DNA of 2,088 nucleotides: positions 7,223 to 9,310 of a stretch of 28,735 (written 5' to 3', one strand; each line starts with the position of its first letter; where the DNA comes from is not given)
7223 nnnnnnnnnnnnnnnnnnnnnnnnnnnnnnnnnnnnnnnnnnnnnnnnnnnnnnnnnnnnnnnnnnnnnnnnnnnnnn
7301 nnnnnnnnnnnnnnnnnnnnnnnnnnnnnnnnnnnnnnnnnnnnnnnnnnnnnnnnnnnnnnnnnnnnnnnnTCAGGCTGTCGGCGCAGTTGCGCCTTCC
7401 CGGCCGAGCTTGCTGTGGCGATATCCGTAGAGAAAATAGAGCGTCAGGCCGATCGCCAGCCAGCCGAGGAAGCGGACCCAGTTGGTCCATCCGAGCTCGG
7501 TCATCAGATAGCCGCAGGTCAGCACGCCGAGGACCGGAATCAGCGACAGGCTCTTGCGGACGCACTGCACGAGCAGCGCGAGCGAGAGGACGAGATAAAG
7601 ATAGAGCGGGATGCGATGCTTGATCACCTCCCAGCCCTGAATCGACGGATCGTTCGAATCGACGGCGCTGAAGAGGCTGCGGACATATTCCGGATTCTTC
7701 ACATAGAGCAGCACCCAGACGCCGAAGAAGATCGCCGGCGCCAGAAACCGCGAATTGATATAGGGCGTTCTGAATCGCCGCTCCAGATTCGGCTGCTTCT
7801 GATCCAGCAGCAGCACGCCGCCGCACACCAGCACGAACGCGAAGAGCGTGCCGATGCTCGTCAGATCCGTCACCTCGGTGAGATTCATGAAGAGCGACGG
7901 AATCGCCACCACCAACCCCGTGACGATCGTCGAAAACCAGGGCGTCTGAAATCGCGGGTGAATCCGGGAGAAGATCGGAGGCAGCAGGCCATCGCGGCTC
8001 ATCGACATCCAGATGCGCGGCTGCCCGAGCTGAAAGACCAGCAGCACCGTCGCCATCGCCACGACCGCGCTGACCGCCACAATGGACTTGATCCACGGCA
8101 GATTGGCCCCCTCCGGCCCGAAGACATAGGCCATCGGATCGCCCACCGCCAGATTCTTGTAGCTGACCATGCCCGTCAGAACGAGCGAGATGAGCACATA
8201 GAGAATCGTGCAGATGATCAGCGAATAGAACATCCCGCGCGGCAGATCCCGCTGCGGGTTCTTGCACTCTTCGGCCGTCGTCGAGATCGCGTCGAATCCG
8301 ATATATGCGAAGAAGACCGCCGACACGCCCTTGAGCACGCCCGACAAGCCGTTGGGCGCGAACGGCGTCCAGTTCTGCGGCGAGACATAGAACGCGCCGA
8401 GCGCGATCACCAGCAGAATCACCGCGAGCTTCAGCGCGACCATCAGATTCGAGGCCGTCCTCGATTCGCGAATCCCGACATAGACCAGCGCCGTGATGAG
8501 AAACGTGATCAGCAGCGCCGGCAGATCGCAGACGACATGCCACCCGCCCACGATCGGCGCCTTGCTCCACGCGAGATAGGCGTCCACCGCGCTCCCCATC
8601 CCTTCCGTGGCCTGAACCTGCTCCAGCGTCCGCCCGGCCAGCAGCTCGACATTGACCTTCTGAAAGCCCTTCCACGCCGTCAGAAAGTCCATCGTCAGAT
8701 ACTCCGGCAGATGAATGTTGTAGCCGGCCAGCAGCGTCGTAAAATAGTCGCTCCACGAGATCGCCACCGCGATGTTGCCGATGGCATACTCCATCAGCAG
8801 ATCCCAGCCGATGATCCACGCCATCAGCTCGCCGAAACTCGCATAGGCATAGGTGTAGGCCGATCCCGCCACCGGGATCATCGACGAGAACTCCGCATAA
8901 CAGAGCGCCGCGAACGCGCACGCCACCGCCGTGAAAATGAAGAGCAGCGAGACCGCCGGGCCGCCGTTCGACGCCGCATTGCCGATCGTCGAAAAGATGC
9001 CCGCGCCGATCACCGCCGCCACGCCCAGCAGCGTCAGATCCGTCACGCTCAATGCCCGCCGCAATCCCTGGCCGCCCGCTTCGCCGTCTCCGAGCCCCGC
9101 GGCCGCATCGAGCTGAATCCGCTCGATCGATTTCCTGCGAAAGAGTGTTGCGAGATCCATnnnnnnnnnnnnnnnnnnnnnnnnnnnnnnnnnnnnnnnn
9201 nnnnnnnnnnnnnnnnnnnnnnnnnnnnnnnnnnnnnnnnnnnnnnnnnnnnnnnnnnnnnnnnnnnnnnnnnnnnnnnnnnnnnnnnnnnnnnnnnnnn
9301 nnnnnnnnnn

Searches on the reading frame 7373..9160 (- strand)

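Call 30: search_protein_families(library=pfam, proteins=[window:7373-9160:-], max_evalue=0.001)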
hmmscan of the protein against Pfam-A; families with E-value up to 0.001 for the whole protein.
window:7373-9160:- (595 aa): 4 families
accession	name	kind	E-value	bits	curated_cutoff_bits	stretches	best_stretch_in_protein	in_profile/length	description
PF13520.12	AA_permease_2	-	4.1e-53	181.3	27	1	37-486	1-400/427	Amino acid permease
PF00324.27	AA_permease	-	8.5e-32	110.9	24.6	1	42-430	2-353/470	Amino acid permease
PF13906.12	AA_permease_C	-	7.7e-11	42.4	27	1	540-583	8-51/51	C-terminus of AA_permease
PF03845.19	Spore_permease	-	1.7e-05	24.3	23.4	1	215-336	114-238/321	Spore germination protein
